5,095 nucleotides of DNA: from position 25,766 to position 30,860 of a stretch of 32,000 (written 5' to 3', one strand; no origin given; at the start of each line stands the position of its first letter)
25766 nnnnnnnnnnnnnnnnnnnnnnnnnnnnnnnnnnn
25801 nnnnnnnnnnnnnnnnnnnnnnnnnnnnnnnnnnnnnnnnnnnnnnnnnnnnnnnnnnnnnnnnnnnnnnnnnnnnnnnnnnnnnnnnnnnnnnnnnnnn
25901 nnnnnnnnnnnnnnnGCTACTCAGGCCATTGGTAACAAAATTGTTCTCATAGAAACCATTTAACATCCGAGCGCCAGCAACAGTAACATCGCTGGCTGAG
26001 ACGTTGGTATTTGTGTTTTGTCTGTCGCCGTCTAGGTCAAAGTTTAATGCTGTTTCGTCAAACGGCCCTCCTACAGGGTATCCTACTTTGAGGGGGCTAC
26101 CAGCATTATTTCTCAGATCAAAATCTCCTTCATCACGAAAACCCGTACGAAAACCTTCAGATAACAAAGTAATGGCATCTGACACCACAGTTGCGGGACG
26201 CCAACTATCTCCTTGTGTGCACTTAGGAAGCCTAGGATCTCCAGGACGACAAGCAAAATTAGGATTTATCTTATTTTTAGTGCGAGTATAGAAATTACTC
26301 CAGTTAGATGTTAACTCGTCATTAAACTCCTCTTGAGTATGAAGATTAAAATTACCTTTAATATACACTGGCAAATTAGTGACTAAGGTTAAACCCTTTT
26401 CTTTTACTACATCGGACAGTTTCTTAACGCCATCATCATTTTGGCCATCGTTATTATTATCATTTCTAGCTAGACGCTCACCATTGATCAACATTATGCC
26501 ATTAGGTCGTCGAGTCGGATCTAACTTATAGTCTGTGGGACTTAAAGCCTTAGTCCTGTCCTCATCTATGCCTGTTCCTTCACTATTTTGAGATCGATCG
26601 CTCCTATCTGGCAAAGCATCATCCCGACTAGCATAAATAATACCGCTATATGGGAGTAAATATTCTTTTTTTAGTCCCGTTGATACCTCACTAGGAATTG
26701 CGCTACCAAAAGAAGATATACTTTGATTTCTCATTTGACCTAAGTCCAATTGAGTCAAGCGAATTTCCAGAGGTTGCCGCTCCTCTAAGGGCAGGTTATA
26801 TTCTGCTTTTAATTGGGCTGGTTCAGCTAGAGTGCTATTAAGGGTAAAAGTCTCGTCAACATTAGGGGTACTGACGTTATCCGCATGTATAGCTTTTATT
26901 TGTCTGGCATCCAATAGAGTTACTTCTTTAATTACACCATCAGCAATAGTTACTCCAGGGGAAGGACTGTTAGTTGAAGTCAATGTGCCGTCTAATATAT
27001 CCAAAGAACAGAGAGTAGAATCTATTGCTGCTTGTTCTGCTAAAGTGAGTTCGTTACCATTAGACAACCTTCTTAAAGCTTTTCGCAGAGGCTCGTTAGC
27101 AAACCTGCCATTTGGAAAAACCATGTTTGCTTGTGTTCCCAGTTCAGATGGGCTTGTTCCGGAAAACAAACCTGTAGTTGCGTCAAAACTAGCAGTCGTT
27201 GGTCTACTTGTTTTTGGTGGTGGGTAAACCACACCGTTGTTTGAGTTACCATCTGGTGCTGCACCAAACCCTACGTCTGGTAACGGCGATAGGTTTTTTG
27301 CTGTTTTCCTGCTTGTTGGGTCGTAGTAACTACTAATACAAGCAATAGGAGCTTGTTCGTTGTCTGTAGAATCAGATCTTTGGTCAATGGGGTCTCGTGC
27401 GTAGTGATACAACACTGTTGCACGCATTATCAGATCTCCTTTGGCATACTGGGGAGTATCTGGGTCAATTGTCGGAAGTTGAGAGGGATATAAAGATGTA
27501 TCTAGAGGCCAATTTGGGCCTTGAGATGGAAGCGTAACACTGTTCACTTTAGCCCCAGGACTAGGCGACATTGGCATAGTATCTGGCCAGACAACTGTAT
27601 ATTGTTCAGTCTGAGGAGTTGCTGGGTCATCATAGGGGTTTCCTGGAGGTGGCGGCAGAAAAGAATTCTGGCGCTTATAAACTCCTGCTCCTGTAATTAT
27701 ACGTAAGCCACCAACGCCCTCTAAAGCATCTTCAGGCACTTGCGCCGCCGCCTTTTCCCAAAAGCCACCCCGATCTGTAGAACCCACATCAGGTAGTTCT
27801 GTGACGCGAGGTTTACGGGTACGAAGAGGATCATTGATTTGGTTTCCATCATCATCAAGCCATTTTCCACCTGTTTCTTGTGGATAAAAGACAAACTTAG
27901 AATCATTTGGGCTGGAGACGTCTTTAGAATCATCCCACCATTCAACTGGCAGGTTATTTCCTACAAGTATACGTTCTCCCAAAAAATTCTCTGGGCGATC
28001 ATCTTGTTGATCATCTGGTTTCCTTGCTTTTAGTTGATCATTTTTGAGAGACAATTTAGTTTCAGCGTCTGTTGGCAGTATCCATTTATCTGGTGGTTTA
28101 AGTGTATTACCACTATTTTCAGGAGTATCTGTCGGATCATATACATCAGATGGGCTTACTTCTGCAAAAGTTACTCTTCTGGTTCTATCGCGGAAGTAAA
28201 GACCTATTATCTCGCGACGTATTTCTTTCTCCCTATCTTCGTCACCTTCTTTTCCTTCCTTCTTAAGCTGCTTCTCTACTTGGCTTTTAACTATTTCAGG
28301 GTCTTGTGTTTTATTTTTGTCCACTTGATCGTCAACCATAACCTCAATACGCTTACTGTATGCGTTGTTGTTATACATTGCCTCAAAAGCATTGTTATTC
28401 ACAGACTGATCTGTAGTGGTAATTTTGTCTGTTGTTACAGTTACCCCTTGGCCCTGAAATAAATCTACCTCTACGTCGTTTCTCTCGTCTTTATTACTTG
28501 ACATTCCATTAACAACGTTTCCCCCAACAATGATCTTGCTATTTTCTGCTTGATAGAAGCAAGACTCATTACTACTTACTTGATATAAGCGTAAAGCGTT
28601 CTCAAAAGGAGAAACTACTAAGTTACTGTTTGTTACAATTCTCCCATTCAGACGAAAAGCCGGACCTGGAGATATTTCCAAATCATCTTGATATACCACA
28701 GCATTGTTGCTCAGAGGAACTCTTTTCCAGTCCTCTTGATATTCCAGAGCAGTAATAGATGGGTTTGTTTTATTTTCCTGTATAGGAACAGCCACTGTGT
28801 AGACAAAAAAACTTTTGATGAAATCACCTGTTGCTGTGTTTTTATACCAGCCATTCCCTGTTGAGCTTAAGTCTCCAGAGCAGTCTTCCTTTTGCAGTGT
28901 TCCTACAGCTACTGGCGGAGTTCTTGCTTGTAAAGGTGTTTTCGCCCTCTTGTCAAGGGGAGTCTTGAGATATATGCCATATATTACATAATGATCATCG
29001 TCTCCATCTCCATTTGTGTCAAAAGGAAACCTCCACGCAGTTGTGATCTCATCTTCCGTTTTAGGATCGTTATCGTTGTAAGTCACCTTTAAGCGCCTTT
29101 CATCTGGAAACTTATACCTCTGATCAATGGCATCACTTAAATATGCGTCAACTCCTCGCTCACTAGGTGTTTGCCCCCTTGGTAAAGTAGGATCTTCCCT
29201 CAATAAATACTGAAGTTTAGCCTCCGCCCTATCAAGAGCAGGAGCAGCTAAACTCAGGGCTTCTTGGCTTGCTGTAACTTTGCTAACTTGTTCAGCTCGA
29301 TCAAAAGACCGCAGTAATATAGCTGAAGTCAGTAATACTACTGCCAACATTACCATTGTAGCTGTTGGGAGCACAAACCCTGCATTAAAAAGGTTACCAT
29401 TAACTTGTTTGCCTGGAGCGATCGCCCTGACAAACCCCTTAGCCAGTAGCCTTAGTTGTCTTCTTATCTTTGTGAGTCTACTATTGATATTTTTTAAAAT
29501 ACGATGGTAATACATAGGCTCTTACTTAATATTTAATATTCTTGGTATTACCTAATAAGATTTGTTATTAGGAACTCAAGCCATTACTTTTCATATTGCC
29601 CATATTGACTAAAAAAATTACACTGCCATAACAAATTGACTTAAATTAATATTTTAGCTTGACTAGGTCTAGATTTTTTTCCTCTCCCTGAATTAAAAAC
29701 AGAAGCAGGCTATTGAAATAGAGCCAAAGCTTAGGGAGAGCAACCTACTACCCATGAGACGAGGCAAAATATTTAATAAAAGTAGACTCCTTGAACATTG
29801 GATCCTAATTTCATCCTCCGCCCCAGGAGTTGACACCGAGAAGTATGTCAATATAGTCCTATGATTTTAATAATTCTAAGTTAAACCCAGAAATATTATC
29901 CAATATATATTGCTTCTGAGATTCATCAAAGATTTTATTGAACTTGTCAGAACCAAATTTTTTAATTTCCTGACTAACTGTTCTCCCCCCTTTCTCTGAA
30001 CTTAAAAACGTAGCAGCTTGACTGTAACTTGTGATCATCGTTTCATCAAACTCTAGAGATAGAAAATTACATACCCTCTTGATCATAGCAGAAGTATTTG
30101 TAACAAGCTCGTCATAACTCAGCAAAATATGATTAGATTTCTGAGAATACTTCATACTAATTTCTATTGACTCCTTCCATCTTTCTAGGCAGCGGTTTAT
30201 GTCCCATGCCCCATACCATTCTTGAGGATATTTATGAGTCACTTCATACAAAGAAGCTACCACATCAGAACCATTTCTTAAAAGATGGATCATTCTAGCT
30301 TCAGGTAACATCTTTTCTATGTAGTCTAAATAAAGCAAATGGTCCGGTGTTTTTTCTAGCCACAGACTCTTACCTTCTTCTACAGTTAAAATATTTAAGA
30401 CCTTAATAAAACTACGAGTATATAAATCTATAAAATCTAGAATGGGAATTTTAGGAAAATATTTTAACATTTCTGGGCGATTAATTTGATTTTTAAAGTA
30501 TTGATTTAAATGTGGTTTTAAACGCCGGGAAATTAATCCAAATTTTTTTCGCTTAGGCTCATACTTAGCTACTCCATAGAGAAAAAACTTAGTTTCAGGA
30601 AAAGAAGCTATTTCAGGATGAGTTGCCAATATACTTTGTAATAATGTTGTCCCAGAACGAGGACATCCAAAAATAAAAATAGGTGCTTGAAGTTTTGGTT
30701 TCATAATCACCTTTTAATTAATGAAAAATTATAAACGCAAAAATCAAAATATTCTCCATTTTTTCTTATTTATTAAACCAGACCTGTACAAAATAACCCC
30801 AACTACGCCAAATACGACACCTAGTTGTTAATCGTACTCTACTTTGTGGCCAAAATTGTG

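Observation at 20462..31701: Hps-type pseudopilin / giant-protein polysaccharide secretion locus with no motor, platform, peptidase or channel gene in the window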

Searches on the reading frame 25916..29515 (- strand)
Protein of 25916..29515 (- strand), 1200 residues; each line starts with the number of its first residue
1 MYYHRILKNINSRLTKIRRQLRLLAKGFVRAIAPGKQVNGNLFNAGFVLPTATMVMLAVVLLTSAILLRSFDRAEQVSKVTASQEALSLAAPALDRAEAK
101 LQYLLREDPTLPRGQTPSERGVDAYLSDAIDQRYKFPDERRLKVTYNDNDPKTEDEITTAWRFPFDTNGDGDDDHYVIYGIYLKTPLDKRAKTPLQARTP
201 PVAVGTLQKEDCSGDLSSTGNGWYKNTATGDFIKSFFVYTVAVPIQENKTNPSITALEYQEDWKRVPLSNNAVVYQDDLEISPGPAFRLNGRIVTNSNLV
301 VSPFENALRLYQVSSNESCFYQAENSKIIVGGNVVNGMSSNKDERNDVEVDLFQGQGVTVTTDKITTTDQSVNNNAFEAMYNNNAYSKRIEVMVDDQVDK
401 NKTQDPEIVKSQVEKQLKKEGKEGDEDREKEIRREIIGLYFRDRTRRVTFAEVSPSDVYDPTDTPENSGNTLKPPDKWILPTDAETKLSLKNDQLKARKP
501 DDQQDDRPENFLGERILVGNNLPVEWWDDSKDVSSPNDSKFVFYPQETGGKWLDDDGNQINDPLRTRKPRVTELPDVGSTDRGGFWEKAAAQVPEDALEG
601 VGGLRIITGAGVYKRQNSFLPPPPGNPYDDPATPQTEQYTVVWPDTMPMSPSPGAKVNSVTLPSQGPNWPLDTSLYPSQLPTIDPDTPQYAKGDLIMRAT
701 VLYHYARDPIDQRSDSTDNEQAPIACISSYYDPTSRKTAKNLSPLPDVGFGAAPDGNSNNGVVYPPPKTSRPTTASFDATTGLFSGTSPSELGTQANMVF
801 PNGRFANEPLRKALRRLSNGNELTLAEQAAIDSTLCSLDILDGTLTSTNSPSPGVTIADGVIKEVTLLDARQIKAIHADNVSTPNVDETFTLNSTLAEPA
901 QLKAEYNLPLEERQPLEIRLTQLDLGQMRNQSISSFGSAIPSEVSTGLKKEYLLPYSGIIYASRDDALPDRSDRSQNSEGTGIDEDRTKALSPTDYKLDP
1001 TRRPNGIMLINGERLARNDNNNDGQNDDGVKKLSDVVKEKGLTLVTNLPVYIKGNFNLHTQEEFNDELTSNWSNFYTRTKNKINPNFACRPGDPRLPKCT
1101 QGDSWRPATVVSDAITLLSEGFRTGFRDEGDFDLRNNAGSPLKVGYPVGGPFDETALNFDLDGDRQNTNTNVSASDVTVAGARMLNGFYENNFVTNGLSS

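Call 57: predict_structure(alignment_id=A2)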
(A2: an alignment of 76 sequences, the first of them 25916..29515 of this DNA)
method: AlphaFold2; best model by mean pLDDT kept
length: 1200 residues; sequences in the alignment: 76
mean_pLDDT: 74.7   pTM: 0.73
mean pLDDT of the five models: 74.7, 72.4, 70.5, 67.8, 66.7
residues with pLDDT >= 90: 293; 70-90: 497; 50-70: 255; < 50: 155
segments of 3 or more residues with pLDDT < 50: 1-6, 30-50, 70-82, 112-115, 186-189, 199-208, 215-220, 653-691, 870-877, 908-913, 999-1002, 1129-1140, 1187-1200
pLDDT, mean of each block of 10 residues (from residue 1): 46 65 55 36 32 63 58 42 61 80 65 51 67 77 69 64 81 82 57 56 45 50 55 71 65 61 63 83 86 90 88 86 87 91 89 91 93 92 91 93 89 79 84 89 93 84 91 93 90 89 77 93 89 71 83 91 86 63 85 77 92 73 57 68 69 45 32 30 39 80 94 68 95 79 86 85 95 89 85 89 80 91 90 95 93 94 78 48 57 64 54 61 94 89 84 92 78 73 77 64 75 91 86 75 88 90 88 90 85 80 86 81 62 37 59 78 81 75 52 29
secondary structure, 60 per line:
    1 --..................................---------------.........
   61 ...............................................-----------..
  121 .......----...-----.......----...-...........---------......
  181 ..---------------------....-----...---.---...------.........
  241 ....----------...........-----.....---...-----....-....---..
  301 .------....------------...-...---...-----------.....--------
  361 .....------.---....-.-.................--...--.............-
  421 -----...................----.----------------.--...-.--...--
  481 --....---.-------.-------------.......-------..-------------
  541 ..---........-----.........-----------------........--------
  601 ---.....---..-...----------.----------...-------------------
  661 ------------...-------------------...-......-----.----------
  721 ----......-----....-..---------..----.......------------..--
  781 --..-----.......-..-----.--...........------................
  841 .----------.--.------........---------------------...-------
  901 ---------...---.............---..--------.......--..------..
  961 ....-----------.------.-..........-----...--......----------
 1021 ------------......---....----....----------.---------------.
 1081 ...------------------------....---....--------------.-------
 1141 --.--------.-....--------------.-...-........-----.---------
elements in order (helices of 4 or more, strands of 3 or more residues): H3-36 H52-107 H119-127 E140-146 E155-165 E175-182 H204-207 E223-225 E232-244 E255-265 E271-275 E279-281 E287-290 E292-295 E299-301 E308-311 E328-330 E334-336 E348-352 E361-365 H376-379 H383-399 H407-419 H426-444 H483-486 H512-515 E516-518 E546-553 E559-567 H585-591 E604-608 E639-641 E695-697 E699-704 E725-730 H736-739 E758-764 H790-796 H808-818 H825-841 E862-869 E916-924 H925-928 H942-948 E959-964 H985-994 E1005-1010 H1033-1038 E1042-1045 E1050-1053 E1108-1111 E1115-1118 H1154-1157 H1179-1185

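Call 59: fold_search(model_id=the predicted structure, library=pdb)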
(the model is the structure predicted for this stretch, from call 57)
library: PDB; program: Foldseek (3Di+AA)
matches with E <= 10: 243; with E <= 0.001: 0
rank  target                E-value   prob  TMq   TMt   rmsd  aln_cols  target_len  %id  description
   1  4z6j_A                4.8e-01  0.06  0.04  0.18  16.9       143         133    9  Crystal structure of apo intact hoefavidin (released 2015-07-15)
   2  4z6j_B                5.4e-01  0.06  0.04  0.18  16.7       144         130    8  Crystal structure of apo intact hoefavidin (released 2015-07-15)
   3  3uo8_B                5.4e-01  0.02  0.03  0.08  18.2       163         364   10  Crystal structure of the MALT1 paracaspase (P1 form) (released 2011-12-21)
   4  7nyd_E                6.4e-01  0.02  0.03  0.05  26.1       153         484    8  cryoEM structure of 2C9-sMAC (released 2021-10-06)
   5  3v55                  8.9e-01  0.02  0.04  0.08  18.6       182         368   11  Human MALT1 (334-719) in its ligand free form (released 2012-03-14)
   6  5xdm_B                9.4e-01  0.02  0.03  0.17  11.8       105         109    8  Structure of the C-terminal domain of E. coli MinC at 3.0 angstrom resolution (released 2018-02-07)
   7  6eyd_C                1.1e+00  0.02  0.05  0.05  19.1       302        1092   10  Structure of Mycobacterium smegmatis RNA polymerase Sigma-A holoenzyme (released 2018-12-12)
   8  7a41_A                1.2e+00  0.03  0.03  0.09  18.6       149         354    9  MALT1 in complex with a NVS-MALT1 chemical probe (released 2020-12-02)
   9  6f7i_A                1.2e+00  0.01  0.03  0.08  19.5       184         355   11  human MALT1(329-728) IN COMPLEX WITH MLT-747 (released 2019-01-02)
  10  6yn9                  1.4e+00  0.01  0.03  0.08  19.1       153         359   10  MALT1(329-728) in complex with a sulfonamide containing compound (released 2020-06-24)
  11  7ccc_D                1.6e+00  0.07  0.06  0.19  12.1       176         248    9  The structure of the actin filament uncapping complex mediated by twinfilin (released 2021-02-03)
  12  7ak0_A                1.6e+00  0.03  0.04  0.10  18.1       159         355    7  Human MALT1(329-729) in complex with a chromane urea containing inhibitor (released 2020-12-09)
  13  9pe0_A                1.6e+00  0.02  0.04  0.12  21.2       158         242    8  CryoEM structure of the GSDME pore, C27 (released 2026-03-25)
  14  9mke_A                1.6e+00  0.02  0.03  0.08  17.2       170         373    8  Crystal structure of MALT1 in complex with an allosteric inhibitor (released 2025-10-29)
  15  8v4x_B                1.6e+00  0.01  0.03  0.08  17.8       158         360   12  Structure of MALT1 in complex with an allosteric inhibitor (released 2024-05-01)
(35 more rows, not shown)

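Call 79: fold_search(model_id=the predicted structure, library=viral)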
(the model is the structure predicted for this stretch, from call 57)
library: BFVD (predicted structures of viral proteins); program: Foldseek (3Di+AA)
matches with E <= 10: 387; with E <= 0.001: 0
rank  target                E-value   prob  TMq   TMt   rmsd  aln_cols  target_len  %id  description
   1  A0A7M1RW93            1.2e-01  0.08  0.04  0.10  25.2       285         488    6  Uncharacterized protein [uncultured phage cr1_1]
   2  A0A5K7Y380            2.0e-01  0.08  0.04  0.13  37.0       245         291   10  Uncharacterized protein [Abalone asfa-like virus]
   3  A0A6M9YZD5            2.4e-01  0.06  0.03  0.04  29.1       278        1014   13  (no name in the UniProt tables at hand)
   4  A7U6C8                2.9e-01  0.21  0.04  0.43   6.8       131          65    7  AC4 protein [Tomato leaf curl New Delhi virus]
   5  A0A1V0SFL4            3.8e-01  0.11  0.06  0.23  13.9       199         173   11  Uncharacterized protein [Hokovirus HKV1]
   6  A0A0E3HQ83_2          3.8e-01  0.03  0.03  0.04  20.6       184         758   13  Baseplate wedge initiator [Synechococcus phage ACG-2014f]
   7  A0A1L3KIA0            4.2e-01  0.12  0.03  0.22  15.5       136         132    9  Uncharacterized protein [Beihai levi-like virus 18]
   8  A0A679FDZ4            4.7e-01  0.14  0.04  0.10  33.7       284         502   10  Phage tail fiber protein [Cronobacter phage vB_CsaP_009]
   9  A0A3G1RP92            4.7e-01  0.04  0.03  0.09  12.0       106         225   12  Matrix protein [Duck rhabdovirus]
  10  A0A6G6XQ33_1          5.0e-01  0.04  0.05  0.05  21.1       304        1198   10  (no name in the UniProt tables at hand)
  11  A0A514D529            5.3e-01  0.07  0.04  0.17  16.2       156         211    7  Maturation (Fragment) [Leviviridae sp.]
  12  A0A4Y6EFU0            5.6e-01  0.15  0.04  0.33  10.5       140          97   11  (no name in the UniProt tables at hand)
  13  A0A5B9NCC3            5.6e-01  0.10  0.04  0.12  14.5       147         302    4  Uncharacterized protein [Aeromonas phage 4_4572]
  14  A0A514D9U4            5.6e-01  0.04  0.04  0.13  28.8       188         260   15  Maturation (Fragment) [Leviviridae sp.]
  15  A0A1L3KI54            5.9e-01  0.02  0.03  0.08  25.2       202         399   13  Maturation protein [Beihai levi-like virus 22]
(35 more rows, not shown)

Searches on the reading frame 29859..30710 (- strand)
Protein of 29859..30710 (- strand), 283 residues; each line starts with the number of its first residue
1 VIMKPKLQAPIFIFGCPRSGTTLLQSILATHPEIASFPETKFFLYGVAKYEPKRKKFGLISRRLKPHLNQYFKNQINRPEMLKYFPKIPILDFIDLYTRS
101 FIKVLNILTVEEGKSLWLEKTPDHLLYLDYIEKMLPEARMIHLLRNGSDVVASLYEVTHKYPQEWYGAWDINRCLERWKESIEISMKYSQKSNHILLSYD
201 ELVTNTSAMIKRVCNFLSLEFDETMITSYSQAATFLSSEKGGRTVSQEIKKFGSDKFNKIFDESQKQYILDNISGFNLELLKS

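Call 4: search_protein_families(library=ncbifam, proteins=[window:29859-30710:-], max_evalue=0.01)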
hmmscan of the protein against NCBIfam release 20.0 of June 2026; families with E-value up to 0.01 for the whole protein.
window:29859-30710:- (283 aa): 1 family
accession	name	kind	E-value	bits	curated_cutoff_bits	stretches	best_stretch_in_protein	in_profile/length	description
NF052394.1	NodProtNoeE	equivalog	9.7e-15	54.1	500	2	11-44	11-44/387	nodulation protein NoeE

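Call 5: search_protein_families(library=pfam, proteins=[window:29859-30710:-], max_evalue=0.01)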
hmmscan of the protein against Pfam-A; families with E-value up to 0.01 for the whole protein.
window:29859-30710:- (283 aa): 2 families
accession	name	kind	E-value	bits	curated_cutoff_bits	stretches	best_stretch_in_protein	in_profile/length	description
PF13469.12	Sulfotransfer_3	-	1.2e-34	120.9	27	1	10-223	1-216/216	Sulfotransferase family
PF00685.33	Sulfotransfer_1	-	7.1e-18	65.4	22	1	10-237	3-199/255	Sulfotransferase domain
